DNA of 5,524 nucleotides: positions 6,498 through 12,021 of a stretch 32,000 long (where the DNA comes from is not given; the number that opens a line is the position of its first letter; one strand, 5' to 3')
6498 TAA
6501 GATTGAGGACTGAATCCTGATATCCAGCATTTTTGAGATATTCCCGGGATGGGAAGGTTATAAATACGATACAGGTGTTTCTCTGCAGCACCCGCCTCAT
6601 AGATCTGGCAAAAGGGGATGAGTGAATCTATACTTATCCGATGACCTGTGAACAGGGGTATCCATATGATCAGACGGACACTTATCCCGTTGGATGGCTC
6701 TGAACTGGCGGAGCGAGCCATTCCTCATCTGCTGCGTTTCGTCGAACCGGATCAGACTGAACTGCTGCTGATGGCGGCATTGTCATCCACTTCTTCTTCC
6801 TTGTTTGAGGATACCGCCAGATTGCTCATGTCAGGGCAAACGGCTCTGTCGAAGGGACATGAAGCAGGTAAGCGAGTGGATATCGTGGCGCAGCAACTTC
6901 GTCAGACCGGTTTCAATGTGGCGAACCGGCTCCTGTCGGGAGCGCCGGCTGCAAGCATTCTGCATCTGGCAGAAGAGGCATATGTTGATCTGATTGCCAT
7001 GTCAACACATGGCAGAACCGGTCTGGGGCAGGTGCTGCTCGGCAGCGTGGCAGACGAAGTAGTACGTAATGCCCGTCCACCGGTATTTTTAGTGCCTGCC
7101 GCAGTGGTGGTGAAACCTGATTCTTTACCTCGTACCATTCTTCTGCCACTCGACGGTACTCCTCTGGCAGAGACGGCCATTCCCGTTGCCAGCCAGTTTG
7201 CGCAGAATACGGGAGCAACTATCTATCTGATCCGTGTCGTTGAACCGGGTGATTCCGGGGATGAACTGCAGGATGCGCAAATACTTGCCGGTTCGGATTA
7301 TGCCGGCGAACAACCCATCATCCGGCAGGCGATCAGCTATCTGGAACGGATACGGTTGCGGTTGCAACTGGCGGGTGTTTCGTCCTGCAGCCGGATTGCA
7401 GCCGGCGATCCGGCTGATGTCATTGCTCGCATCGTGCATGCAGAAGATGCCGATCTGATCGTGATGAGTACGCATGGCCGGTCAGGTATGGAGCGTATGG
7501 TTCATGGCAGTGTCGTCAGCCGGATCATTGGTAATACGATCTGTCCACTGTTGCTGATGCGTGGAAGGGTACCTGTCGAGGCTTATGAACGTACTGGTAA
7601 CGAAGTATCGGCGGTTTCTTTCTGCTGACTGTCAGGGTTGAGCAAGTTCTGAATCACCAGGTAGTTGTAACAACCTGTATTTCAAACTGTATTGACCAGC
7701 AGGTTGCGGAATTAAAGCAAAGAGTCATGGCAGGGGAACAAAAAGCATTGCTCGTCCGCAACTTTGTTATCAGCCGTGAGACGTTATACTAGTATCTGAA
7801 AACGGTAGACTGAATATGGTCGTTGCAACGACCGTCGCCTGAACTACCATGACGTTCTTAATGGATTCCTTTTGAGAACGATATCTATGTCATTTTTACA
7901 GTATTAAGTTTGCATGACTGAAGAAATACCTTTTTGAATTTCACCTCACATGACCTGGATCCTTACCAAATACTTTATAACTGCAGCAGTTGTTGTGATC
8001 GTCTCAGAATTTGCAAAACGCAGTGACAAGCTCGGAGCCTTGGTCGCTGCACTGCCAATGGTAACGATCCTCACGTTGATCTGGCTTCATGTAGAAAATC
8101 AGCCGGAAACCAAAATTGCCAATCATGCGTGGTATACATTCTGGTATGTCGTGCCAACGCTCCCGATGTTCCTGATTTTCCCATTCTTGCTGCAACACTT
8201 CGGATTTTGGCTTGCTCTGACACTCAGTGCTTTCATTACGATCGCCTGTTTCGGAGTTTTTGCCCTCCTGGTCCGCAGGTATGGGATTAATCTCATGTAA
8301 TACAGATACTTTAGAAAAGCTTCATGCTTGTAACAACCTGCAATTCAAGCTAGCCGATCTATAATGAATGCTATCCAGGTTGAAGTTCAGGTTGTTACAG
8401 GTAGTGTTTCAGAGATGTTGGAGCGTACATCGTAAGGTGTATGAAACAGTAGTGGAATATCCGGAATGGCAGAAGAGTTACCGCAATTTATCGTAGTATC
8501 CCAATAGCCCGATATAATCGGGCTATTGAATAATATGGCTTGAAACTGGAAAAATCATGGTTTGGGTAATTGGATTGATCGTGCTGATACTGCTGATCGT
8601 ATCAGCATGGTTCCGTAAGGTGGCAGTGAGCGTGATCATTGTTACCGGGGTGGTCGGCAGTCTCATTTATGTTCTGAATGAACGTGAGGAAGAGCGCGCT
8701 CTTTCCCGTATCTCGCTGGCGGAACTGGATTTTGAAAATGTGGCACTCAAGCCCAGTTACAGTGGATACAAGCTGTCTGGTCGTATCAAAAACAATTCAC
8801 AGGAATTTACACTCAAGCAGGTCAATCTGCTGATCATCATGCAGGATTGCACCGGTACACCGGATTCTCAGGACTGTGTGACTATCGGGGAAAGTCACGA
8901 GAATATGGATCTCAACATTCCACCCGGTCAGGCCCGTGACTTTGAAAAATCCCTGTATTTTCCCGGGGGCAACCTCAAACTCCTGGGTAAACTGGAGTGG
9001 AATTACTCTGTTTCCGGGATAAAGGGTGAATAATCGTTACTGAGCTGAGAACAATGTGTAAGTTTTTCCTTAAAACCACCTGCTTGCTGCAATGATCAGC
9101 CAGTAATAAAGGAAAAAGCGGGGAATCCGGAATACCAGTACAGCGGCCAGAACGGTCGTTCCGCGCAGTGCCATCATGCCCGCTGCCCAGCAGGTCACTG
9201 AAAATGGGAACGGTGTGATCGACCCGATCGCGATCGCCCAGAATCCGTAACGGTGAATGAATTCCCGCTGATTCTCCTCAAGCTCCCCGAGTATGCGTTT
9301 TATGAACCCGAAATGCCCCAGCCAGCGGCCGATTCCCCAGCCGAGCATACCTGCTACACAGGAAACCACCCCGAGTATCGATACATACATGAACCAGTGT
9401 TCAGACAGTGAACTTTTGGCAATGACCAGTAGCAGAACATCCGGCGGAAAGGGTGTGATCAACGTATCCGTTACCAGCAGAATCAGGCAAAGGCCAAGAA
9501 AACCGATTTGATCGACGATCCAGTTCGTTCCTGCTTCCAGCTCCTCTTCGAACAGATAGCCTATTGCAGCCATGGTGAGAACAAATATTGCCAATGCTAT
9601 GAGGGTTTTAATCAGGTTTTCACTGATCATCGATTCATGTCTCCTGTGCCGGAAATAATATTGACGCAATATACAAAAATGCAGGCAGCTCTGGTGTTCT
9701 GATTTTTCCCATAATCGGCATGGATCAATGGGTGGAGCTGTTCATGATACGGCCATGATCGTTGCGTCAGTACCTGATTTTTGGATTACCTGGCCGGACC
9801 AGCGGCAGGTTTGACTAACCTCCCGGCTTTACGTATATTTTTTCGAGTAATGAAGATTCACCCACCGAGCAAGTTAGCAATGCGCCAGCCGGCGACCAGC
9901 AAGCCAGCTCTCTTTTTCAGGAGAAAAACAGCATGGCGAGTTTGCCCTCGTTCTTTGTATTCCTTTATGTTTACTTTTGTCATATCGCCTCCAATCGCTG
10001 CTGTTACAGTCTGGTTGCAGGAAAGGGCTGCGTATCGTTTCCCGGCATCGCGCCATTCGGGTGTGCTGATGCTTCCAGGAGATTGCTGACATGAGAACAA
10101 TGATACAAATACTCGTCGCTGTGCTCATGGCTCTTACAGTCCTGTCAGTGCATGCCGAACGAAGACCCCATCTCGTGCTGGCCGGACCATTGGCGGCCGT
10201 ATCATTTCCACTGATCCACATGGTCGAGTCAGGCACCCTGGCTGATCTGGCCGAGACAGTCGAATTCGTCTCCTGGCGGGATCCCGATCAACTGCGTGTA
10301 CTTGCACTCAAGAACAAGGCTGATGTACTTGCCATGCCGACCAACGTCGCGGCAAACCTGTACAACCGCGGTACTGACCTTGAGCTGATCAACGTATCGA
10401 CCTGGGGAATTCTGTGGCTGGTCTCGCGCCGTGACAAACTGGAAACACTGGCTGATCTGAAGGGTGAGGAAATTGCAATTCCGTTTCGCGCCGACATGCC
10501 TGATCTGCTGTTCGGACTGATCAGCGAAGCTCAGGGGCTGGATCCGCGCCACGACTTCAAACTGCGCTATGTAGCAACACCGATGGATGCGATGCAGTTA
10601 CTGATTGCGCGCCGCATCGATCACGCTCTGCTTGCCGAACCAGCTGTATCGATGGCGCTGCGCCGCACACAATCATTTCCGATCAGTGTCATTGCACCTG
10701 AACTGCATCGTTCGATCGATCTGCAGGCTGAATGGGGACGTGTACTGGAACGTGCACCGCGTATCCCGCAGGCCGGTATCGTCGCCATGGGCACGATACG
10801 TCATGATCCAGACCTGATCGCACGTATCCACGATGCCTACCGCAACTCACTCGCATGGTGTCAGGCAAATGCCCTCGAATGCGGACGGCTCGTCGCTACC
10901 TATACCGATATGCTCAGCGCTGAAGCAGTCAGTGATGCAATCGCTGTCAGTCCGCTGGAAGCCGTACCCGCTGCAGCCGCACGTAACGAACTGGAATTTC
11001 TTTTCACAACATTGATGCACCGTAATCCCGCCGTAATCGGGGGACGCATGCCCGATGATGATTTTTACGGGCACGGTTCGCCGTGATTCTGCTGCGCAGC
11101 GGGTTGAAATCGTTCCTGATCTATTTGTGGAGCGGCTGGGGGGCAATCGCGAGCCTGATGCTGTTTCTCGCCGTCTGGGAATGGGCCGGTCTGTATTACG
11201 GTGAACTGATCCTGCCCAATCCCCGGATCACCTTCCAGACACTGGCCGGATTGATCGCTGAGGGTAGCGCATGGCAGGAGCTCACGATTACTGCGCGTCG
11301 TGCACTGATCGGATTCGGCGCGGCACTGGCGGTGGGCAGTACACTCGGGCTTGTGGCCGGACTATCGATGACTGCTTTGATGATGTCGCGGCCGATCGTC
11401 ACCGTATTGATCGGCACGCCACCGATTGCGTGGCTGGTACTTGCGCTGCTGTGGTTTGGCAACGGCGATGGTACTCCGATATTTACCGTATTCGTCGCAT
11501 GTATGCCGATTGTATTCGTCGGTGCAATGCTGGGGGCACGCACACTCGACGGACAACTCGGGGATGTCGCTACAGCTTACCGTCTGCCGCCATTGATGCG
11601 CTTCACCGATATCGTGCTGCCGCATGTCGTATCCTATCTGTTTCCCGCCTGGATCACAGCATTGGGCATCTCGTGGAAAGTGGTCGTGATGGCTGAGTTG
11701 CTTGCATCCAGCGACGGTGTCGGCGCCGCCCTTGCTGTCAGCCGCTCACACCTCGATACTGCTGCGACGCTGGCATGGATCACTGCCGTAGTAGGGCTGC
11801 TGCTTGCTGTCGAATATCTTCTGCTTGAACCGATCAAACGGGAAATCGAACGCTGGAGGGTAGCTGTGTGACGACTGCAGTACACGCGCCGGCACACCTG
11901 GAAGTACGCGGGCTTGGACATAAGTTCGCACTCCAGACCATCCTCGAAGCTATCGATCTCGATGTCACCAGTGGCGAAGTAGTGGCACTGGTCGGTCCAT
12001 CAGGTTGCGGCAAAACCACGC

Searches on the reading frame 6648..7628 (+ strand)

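Call 95: search_protein_families(library=pfam, proteins=[window:6648-7628:+], max_evalue=0.00001)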
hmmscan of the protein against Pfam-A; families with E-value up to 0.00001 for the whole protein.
window:6648-7628:+ (326 aa): 2 families
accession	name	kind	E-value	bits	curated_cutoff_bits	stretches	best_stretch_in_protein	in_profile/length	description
PF00582.32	Usp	-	1.9e-47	161.8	24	2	162-305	3-141/141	Universal stress protein family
PF02310.24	B12-binding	-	1.8e-06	28.2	32.1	0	65-129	7-68/121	B12 binding domain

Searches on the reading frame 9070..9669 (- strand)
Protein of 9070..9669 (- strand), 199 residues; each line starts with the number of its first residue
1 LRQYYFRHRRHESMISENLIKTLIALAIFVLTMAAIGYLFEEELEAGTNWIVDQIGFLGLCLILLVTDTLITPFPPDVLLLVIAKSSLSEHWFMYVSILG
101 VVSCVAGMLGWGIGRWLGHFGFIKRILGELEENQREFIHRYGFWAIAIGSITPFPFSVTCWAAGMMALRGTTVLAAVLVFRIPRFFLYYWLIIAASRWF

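Call 95: search_protein_families(library=pfam, proteins=[window:9070-9669:-], max_evalue=0.00001)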
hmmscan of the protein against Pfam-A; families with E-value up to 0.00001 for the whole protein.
window:9070-9669:- (199 aa): 1 family
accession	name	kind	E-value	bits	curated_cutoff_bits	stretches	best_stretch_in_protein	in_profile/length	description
PF09335.16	VTT_dom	-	7.3e-09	36.6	33.9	1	79-190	6-119/123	VTT domain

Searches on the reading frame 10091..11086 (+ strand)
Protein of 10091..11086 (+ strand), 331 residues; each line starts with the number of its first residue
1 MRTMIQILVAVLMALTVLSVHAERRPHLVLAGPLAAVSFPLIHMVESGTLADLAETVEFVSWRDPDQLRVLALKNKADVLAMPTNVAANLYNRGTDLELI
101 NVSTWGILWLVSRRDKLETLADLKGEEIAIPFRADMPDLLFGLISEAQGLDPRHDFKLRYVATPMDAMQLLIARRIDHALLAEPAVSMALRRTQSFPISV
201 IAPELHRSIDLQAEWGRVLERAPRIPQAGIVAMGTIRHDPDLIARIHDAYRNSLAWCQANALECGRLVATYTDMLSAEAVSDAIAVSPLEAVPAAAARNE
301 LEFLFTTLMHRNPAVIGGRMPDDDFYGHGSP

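Call 95: search_protein_families(library=pfam, proteins=[window:10091-11086:+], max_evalue=0.00001)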
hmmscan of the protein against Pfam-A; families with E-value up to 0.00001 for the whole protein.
window:10091-11086:+ (331 aa): 1 family
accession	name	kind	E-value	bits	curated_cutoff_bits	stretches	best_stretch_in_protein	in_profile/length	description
PF12974.12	Phosphonate-bd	-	1.6e-06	28.1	27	1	56-250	30-213/242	ABC transporter, phosphonate, periplasmic substrate-binding protein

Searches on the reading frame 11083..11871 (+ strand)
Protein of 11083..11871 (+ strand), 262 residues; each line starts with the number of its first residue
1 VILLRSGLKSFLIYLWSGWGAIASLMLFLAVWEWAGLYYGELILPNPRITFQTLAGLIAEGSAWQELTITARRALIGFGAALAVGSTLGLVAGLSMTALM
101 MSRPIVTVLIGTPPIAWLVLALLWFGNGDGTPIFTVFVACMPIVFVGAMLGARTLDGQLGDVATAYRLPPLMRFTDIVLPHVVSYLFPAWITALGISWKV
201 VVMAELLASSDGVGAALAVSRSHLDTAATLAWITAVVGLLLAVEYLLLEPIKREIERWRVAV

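Call 95: search_protein_families(library=pfam, proteins=[window:11083-11871:+], max_evalue=0.00001)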
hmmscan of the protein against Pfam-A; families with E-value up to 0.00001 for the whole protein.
window:11083-11871:+ (262 aa): 1 family
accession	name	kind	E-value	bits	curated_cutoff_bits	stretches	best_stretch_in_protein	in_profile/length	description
PF00528.27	BPD_transp_1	-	7e-13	49.1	26.4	1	85-244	1-167/184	Binding-protein-dependent transport system inner membrane component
